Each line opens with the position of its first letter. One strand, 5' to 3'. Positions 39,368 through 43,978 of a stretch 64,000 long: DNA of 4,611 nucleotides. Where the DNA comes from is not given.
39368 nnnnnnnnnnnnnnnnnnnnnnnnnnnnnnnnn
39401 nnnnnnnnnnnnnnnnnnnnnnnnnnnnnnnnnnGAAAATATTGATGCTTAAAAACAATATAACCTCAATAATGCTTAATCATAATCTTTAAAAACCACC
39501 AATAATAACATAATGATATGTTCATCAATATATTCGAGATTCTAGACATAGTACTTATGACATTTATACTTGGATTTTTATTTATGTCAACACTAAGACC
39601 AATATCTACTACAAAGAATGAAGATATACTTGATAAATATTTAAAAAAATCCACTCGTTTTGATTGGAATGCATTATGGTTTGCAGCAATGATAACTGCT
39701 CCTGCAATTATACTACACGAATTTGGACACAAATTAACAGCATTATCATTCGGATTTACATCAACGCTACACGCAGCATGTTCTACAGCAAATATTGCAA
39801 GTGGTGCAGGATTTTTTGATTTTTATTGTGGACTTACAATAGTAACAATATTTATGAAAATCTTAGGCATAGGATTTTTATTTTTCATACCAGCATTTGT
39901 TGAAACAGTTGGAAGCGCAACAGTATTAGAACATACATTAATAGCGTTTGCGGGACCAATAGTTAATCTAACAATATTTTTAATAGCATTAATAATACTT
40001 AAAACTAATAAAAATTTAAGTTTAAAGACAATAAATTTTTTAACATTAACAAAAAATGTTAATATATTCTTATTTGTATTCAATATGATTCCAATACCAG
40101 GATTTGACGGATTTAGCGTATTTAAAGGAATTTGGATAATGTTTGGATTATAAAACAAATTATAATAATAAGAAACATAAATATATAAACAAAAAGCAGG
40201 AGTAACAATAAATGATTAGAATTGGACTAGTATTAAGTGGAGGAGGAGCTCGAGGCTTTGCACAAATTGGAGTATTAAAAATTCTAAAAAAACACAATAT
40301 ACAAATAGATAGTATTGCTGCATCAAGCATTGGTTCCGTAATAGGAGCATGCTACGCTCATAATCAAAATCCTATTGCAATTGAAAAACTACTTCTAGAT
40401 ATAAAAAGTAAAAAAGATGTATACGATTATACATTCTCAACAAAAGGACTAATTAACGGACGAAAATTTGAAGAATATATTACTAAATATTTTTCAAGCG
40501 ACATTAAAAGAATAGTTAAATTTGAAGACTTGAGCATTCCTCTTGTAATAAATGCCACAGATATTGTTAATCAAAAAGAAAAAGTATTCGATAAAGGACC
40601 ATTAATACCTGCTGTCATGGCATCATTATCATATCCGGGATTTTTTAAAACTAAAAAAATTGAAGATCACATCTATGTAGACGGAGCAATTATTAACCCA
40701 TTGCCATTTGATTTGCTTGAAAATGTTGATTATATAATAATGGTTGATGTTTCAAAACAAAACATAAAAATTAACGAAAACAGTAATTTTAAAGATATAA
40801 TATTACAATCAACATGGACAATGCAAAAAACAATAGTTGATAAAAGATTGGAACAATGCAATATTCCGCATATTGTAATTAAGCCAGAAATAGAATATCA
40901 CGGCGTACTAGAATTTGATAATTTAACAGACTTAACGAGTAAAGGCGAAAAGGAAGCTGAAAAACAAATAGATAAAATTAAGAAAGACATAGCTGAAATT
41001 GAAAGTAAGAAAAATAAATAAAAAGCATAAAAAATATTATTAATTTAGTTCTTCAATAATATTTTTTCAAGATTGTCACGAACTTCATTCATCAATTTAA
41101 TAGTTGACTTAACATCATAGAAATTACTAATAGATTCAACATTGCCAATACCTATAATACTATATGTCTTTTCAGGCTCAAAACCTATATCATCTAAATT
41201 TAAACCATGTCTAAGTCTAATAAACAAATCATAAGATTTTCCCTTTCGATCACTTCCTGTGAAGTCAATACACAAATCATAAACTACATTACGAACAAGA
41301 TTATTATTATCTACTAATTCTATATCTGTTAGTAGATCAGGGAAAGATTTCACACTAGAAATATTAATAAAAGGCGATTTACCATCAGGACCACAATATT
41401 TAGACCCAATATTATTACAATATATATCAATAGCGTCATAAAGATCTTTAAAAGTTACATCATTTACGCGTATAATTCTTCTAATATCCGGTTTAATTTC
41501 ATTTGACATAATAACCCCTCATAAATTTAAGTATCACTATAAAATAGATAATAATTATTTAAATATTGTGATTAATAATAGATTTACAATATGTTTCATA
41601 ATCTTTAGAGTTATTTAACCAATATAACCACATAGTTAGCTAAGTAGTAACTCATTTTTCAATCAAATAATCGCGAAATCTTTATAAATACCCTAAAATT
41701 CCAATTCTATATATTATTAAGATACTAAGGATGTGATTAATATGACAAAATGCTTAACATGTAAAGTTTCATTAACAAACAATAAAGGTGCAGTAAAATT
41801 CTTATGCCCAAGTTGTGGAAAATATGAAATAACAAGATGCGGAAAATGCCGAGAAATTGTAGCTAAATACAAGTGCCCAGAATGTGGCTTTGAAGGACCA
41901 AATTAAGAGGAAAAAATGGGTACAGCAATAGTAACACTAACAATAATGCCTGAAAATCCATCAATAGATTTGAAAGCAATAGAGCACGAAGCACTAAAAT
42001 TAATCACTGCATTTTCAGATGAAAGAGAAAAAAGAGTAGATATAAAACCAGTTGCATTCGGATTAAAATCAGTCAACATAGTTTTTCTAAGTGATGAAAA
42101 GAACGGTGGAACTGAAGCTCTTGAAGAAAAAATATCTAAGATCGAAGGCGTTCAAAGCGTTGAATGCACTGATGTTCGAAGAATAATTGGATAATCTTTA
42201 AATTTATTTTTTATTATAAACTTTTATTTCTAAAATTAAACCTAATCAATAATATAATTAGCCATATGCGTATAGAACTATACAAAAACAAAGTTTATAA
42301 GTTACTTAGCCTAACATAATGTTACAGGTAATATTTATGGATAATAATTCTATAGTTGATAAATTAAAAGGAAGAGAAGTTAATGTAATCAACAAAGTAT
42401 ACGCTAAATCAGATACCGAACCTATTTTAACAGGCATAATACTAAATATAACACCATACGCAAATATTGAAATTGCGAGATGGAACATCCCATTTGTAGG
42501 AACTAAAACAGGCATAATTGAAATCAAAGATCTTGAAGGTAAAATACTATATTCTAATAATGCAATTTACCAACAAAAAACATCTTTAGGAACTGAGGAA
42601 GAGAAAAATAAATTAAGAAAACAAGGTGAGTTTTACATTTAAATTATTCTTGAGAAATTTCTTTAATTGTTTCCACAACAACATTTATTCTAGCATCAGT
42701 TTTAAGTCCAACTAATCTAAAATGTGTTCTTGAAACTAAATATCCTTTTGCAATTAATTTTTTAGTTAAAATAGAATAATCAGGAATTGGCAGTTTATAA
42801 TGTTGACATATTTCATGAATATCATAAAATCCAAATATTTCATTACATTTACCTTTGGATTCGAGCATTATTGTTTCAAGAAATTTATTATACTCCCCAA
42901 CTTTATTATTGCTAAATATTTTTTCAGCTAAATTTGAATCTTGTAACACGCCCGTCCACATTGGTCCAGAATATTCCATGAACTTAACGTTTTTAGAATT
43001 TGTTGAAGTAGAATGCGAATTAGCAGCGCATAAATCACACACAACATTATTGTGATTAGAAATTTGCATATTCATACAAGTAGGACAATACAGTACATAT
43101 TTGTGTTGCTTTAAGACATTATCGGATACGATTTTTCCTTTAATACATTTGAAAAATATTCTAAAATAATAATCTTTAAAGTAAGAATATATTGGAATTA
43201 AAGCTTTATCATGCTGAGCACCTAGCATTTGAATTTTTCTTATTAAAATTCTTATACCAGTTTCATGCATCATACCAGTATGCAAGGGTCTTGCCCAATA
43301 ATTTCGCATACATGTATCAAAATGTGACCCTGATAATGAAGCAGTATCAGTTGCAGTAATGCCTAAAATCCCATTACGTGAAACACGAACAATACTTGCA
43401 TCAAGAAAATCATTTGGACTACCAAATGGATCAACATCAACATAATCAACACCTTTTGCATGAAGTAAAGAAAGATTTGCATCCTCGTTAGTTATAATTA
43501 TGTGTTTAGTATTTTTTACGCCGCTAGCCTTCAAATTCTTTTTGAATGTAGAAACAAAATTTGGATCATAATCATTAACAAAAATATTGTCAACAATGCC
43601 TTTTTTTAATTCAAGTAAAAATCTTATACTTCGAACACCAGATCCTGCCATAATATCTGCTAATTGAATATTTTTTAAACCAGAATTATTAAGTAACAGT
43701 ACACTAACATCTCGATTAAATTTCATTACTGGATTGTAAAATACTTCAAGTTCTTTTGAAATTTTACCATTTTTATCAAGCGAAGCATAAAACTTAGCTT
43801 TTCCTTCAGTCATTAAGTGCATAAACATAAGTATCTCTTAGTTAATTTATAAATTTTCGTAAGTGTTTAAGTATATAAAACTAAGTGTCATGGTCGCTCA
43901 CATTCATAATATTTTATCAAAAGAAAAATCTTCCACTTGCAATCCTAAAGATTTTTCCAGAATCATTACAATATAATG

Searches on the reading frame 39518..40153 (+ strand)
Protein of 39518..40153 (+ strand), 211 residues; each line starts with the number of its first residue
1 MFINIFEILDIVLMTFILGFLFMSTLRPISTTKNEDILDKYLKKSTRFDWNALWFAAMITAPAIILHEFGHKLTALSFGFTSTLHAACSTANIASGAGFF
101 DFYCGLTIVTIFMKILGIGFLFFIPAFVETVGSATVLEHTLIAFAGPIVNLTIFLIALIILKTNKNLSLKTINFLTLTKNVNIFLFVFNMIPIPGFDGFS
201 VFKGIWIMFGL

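Call 93: search_protein_families(library=pfam, proteins=[window:39518-40153:+], max_evalue=0.00001)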
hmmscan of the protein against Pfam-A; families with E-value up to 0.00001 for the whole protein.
window:39518-40153:+ (211 aa): 1 family
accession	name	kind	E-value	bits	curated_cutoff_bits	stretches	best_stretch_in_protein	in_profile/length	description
PF02163.28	Peptidase_M50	-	3.4e-08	33.6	27.2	0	164-206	152-194/221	Peptidase family M50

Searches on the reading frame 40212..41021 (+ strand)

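Call 93: search_protein_families(library=pfam, proteins=[window:40212-41021:+], max_evalue=0.00001)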
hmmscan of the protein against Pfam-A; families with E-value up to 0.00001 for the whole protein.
window:40212-41021:+ (269 aa): 1 family
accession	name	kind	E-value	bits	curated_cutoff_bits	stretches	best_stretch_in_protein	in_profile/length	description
PF01734.28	Patatin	-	2.8e-32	112.9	27.7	1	6-168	1-189/191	Patatin-like phospholipase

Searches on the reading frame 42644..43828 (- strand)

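Call 93: search_protein_families(library=pfam, proteins=[window:42644-43828:-], max_evalue=0.00001)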
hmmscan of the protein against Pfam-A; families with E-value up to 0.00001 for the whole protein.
window:42644-43828:- (394 aa): 1 family
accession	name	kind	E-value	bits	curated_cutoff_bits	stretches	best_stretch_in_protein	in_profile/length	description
PF02005.22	TRM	-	1.1e-93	314.8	27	1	18-388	9-375/376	N2,N2-dimethylguanosine tRNA methyltransferase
